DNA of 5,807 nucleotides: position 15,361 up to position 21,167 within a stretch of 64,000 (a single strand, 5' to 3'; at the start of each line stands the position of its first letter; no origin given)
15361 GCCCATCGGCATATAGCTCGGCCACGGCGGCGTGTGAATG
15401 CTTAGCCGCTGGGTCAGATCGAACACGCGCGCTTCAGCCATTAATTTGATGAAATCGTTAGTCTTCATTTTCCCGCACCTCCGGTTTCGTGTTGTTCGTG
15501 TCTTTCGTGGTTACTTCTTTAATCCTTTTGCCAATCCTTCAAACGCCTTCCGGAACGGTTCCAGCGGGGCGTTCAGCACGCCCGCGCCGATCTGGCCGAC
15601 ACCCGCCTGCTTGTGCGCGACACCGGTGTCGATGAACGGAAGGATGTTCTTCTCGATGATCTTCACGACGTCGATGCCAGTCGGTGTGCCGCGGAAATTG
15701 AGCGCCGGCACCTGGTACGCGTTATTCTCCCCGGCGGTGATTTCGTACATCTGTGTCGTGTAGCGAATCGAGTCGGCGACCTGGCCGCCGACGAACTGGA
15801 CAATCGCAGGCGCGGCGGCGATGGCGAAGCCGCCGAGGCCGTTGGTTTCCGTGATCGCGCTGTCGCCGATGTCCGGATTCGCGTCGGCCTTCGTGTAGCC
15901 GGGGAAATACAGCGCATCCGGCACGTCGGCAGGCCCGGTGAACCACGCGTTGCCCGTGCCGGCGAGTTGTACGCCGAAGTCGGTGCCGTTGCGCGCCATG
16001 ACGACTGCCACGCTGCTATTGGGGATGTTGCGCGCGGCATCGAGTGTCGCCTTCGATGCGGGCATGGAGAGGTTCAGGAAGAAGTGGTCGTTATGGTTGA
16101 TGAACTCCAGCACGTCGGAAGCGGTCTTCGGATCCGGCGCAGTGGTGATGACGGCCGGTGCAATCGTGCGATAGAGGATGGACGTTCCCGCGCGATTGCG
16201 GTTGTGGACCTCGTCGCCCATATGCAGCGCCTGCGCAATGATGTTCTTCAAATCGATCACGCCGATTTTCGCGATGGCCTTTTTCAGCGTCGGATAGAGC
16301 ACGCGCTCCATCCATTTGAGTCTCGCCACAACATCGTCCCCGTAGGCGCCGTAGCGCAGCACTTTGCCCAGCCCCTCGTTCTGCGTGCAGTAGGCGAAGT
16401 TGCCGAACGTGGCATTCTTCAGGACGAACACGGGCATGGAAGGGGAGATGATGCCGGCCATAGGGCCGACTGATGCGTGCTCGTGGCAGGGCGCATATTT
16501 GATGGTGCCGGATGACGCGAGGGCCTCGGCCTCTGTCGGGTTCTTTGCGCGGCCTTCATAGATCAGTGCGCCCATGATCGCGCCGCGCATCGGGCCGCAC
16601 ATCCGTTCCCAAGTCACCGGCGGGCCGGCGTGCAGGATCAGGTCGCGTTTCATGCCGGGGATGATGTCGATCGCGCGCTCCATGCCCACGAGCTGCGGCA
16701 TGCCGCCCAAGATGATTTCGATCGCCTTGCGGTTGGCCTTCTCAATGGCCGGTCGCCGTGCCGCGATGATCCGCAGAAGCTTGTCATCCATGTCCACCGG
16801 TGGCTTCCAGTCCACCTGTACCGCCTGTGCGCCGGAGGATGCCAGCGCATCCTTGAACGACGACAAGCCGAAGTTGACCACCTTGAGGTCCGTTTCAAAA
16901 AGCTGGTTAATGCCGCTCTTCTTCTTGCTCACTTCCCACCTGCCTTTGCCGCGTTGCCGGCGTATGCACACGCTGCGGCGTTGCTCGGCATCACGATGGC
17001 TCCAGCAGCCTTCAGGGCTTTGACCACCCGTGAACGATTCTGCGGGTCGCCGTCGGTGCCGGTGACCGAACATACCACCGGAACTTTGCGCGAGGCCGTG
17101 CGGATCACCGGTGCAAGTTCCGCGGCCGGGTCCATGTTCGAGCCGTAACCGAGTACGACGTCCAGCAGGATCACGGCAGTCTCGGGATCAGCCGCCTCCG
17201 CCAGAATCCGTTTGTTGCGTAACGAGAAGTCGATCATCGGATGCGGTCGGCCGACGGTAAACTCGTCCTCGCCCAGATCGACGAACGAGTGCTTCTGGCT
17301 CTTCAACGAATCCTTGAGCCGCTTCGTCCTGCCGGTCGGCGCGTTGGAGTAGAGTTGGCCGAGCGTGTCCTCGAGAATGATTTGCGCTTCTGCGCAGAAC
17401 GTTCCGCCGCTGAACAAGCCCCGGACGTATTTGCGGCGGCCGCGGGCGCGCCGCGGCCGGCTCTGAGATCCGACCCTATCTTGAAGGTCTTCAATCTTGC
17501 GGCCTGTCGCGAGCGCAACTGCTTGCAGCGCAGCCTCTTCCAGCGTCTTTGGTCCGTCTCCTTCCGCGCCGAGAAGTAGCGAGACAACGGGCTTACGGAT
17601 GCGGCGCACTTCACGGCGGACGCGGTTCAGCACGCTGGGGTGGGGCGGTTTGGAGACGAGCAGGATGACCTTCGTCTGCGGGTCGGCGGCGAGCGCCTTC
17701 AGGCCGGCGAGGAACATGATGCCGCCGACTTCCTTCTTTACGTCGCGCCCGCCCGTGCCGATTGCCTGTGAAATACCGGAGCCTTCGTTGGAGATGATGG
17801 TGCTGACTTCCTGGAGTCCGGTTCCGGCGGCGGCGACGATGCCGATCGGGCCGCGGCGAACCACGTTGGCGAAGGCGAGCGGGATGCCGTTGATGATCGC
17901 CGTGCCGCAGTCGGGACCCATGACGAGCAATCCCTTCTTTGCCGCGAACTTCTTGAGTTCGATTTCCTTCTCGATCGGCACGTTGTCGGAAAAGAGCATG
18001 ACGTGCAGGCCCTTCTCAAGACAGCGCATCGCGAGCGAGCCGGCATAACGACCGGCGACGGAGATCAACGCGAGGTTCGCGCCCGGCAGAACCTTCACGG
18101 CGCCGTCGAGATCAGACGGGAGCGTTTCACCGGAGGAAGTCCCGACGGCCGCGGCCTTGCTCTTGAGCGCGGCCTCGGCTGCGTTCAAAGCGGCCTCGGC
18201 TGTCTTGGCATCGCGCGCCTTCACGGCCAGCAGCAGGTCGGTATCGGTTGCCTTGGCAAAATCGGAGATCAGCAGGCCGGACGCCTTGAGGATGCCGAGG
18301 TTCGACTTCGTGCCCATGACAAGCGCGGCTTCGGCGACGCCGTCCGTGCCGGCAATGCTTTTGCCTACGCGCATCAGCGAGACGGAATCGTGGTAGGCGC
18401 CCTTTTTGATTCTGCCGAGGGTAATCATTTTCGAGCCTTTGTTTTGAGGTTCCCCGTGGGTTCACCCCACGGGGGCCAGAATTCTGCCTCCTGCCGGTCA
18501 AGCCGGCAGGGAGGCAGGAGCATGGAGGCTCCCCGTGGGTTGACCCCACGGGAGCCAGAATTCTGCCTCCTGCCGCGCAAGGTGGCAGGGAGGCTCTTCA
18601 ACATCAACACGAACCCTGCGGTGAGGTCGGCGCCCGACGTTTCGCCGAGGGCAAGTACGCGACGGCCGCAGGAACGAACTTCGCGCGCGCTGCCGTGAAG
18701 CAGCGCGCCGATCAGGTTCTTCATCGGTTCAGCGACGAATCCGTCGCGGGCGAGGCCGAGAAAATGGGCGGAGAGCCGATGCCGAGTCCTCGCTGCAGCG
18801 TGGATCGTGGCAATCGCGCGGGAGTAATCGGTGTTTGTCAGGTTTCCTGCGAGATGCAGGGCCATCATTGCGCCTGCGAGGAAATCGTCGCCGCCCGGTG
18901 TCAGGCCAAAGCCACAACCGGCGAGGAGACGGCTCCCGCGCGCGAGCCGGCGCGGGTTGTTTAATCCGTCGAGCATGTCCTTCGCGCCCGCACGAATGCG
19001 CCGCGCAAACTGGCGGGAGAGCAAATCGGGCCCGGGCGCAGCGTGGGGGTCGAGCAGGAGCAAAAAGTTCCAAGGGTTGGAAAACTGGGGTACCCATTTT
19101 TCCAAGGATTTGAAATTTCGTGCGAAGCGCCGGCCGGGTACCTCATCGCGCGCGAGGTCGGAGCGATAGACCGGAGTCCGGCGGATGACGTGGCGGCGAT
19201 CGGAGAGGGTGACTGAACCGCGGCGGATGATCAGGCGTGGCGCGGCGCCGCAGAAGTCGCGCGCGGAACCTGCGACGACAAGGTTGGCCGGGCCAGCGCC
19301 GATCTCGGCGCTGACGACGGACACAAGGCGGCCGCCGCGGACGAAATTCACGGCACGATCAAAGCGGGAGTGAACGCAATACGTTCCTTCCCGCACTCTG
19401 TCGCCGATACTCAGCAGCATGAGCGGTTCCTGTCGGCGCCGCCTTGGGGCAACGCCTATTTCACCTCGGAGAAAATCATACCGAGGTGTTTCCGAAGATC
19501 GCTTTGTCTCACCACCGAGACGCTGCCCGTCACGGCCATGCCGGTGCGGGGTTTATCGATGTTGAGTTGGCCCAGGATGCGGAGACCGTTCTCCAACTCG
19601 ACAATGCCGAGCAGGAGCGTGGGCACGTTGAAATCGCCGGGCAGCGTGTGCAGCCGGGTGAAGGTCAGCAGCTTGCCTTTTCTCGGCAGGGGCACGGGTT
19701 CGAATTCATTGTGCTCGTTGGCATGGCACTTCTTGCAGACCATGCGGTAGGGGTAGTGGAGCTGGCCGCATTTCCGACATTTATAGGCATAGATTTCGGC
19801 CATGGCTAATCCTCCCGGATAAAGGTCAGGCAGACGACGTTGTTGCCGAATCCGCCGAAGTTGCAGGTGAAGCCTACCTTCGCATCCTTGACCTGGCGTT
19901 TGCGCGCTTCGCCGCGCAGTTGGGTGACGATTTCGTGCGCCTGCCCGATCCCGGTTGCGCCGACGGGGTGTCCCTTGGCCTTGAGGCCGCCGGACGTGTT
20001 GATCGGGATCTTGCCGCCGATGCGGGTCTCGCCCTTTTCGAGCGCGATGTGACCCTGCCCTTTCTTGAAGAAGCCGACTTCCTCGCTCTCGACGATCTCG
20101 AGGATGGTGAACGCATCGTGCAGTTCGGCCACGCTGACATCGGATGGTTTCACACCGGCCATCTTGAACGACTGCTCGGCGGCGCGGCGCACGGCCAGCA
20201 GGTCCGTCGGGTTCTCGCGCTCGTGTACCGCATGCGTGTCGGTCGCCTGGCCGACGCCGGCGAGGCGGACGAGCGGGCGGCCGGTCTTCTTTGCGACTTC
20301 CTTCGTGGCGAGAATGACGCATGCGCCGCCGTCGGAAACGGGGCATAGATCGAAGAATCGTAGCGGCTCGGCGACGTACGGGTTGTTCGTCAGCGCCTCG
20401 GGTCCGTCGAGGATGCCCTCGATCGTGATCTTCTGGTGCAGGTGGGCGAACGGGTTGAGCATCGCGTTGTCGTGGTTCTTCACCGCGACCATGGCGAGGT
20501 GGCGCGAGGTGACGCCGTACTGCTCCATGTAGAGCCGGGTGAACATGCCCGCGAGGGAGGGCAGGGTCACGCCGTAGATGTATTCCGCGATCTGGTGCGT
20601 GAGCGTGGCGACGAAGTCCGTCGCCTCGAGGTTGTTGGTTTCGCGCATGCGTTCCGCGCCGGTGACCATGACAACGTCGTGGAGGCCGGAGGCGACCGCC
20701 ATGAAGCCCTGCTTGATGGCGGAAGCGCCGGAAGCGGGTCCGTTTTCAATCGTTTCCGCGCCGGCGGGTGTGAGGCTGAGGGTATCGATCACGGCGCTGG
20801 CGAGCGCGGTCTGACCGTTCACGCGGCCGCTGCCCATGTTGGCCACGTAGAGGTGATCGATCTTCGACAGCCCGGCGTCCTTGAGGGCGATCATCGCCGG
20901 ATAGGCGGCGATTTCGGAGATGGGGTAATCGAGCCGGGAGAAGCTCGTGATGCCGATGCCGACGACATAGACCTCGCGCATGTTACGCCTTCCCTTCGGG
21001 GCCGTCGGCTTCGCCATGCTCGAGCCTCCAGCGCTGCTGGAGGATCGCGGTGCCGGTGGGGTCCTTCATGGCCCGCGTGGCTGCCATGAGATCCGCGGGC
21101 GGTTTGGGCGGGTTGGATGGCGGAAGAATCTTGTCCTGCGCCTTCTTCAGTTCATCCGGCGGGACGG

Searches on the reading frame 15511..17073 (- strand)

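Call 9: search_protein_families(library=pfam, proteins=[window:15511-17073:-], max_evalue=0.001)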
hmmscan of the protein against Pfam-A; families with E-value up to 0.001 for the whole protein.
window:15511-17073:- (520 aa): 1 family
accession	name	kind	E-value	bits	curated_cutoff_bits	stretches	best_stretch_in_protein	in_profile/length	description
PF06545.17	AllG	-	6.9e-97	323.6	27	1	191-405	1-215/215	Oxamate carbamoyltransferase subunit AllG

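Call 54: search_protein_families(library=ncbifam, proteins=[window:15511-17073:-], max_evalue=0.001)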
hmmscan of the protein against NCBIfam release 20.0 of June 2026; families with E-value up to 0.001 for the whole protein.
window:15511-17073:- (520 aa): 1 family
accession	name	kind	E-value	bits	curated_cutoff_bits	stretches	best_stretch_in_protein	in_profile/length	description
NF004760.0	PRK06091.1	subfamily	4.2e-05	22.2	433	1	52-104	501-552/555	acyl-CoA synthetase FdrA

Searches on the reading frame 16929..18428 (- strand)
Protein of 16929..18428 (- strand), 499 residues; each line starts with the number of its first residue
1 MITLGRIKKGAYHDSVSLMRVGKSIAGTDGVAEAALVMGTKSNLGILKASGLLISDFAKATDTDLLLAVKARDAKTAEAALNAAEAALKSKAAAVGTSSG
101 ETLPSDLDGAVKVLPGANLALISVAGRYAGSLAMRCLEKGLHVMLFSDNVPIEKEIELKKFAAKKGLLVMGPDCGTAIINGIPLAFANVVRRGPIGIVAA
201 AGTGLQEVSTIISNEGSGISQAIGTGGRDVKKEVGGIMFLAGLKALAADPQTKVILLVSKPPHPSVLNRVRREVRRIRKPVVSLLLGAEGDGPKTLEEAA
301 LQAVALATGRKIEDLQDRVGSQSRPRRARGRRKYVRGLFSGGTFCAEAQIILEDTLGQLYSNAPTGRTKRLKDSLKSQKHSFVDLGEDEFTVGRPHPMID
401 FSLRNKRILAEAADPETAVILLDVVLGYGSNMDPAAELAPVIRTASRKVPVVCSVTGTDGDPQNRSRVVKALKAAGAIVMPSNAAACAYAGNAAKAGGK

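Call 9: search_protein_families(library=pfam, proteins=[window:16929-18428:-], max_evalue=0.001)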
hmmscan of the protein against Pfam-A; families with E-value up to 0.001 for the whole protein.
window:16929-18428:- (499 aa): 3 families
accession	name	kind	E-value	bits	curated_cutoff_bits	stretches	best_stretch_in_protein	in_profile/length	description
PF00549.24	Ligase_CoA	-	7.8e-40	136.4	24.5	1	338-491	1-126/128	CoA-ligase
PF13607.11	Succ_CoA_lig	-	1.6e-05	25.1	27.4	1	192-295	1-98/138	Succinyl-CoA ligase like flavodoxin domain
PF02629.25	CoA_binding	-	0.00012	23.2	22.3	0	195-280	6-90/97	CoA binding domain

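Call 54: search_protein_families(library=ncbifam, proteins=[window:16929-18428:-], max_evalue=0.001)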
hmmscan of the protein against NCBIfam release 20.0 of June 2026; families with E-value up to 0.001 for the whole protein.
window:16929-18428:- (499 aa): 5 families
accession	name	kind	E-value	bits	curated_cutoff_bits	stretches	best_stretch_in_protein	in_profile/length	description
NF004760.0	PRK06091.1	subfamily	4.9e-146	487.4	433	1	7-491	6-490/555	acyl-CoA synthetase FdrA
NF004230.0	PRK05678.1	equivalog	6.5e-16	58.4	336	1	116-290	65-239/291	succinate--CoA ligase subunit alpha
TIGR01019.1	sucCoAalpha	subfamily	2.5e-15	56.6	353.2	1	116-295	63-242/286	succinate--CoA ligase subunit alpha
TIGR02717.1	AcCoA-syn-alpha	equivalog_domain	1.6e-07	30.4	567.15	1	117-294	65-246/447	acetate--CoA ligase alpha subunit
NF045492.1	HydPropCoALig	equivalog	0.00016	20.1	1300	1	153-292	355-495/700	3-hydroxypropionate--CoA ligase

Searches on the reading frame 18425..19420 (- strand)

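Call 9: search_protein_families(library=pfam, proteins=[window:18425-19420:-], max_evalue=0.001)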
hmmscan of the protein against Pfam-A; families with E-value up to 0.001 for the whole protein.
window:18425-19420:- (331 aa): 1 family
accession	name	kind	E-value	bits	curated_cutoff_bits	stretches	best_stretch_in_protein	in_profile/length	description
PF11392.14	AllH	-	1.1e-21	77.9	25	1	167-273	2-108/109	Oxamate carbamoyltransferase subunit AllH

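Call 54: search_protein_families(library=ncbifam, proteins=[window:18425-19420:-], max_evalue=0.001)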
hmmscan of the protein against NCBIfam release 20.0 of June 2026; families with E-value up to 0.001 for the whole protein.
window:18425-19420:- (331 aa): 0 families

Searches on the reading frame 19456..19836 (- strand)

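Call 54: search_protein_families(library=ncbifam, proteins=[window:19456-19836:-], max_evalue=0.001)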
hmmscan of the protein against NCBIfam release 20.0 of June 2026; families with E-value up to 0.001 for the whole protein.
window:19456-19836:- (126 aa): 1 family
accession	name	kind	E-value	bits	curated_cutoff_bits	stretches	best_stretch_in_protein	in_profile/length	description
NF053627.1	BnzsclthlBbsAGT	equivalog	7.5e-13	48.7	250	1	15-94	36-111/145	benzoylsuccinyl-CoA thiolase subunit BbsA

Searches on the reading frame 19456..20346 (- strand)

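Call 9: search_protein_families(library=pfam, proteins=[window:19456-20346:-], max_evalue=0.001)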
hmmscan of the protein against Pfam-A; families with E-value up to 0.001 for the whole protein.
window:19456-20346:- (296 aa): 2 families
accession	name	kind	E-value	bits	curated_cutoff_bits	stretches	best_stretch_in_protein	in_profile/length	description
PF01796.24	OB_ChsH2_C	-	2.8e-06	27.6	27.1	1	218-272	2-60/65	ChsH2, C-terminal OB-fold domain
PF12172.15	zf-ChsH2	-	4.5e-06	26.8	23.2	1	185-209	9-33/37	ChsH2, rubredoxin-like zinc ribbon domain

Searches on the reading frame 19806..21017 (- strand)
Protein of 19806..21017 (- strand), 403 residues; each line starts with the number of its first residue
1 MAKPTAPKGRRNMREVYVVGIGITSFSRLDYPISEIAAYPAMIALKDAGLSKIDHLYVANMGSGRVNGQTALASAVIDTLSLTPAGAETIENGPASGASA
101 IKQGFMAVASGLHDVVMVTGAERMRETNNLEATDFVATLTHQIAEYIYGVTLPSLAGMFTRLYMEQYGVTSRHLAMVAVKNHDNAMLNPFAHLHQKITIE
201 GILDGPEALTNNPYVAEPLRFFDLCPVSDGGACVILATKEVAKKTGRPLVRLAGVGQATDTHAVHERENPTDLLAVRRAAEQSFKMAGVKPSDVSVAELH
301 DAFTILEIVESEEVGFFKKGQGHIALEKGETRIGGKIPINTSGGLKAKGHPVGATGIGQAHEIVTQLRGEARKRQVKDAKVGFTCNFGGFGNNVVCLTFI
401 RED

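Call 9: search_protein_families(library=pfam, proteins=[window:19806-21017:-], max_evalue=0.001)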
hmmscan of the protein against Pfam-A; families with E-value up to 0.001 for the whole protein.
window:19806-21017:- (403 aa): 3 families
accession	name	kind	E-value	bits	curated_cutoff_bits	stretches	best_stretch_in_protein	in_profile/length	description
PF22691.2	Thiolase_C_1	-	4e-44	150.3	28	1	256-395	1-138/144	Thiolase C-terminal domain-like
PF00108.29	Thiolase_N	-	2.1e-22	80.2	26.4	1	24-239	9-259/260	Thiolase, N-terminal domain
PF02803.24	Thiolase_C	-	1.9e-08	34.4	27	1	278-394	26-119/123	Thiolase, C-terminal domain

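Call 54: search_protein_families(library=ncbifam, proteins=[window:19806-21017:-], max_evalue=0.001)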
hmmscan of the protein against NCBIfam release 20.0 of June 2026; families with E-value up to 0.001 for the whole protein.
window:19806-21017:- (403 aa): 41 families (the best 25 are shown)
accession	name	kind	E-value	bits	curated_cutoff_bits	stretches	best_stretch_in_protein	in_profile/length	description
NF004720.0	PRK06064.1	subfamily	2.8e-122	408.2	420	1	13-399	1-385/389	thiolase domain-containing protein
NF053570.1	AcCoTHIOL_METTL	equivalog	5.5e-104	348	600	1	13-398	1-380/385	acetyl-CoA acetyltransferase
NF005704.0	PRK07516.1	subfamily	3.2e-84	283.1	412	1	14-391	2-377/389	thiolase domain-containing protein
NF009228.0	PRK12578.1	subfamily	8.4e-77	258.4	485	1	13-393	2-379/387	thiolase domain-containing protein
NF004810.0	PRK06157.1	equivalog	5.6e-73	246.4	403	1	13-397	6-391/400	acetyl-CoA acetyltransferase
NF006102.0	PRK08256.1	subfamily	3.8e-66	223.8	436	1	13-397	2-389/394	lipid-transfer protein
NF004982.0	PRK06365.1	equivalog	9.4e-66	222.6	695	2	10-267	12-265/430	thiolase domain-containing protein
NF004715.0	PRK06059.1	equivalog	2.9e-61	207.6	424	1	13-393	3-392/399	lipid-transfer protein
NF006010.0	PRK08142.1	subfamily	2.5e-54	184.5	462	1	29-389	21-372/388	thiolase domain-containing protein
NF006180.0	PRK08313.1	subfamily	2.7e-52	177.9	514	1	13-389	3-372/389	thiolase domain-containing protein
NF004936.0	PRK06289.1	equivalog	5e-52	177.1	375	1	30-396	23-398/405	acetyl-CoA acetyltransferase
NF004811.0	PRK06158.1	subfamily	2.8e-50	171.4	421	1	34-389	29-368/384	acetyl-CoA acetyltransferase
NF053628.1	BnzsclthlBbsBGT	equivalog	5.4e-49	167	750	1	13-383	4-364/389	benzoylsuccinyl-CoA thiolase subunit BbsB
NF005892.0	PRK07855.1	subfamily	6.7e-48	163.5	469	1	17-379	9-369/390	lipid-transfer protein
NF004721.0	PRK06065.1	equivalog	1.5e-45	155.7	455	1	14-379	10-370/393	thiolase domain-containing protein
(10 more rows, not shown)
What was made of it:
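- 19806..21017 (-): Archaeal-type thiolase. PF22691/PF00108 (call 9); NF004720 408 bits (call 54).
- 19456..19836 (-): DUF35 (ChsH2-type OB/zinc-ribbon) partner of the thiolase. Calls 9 and 54.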
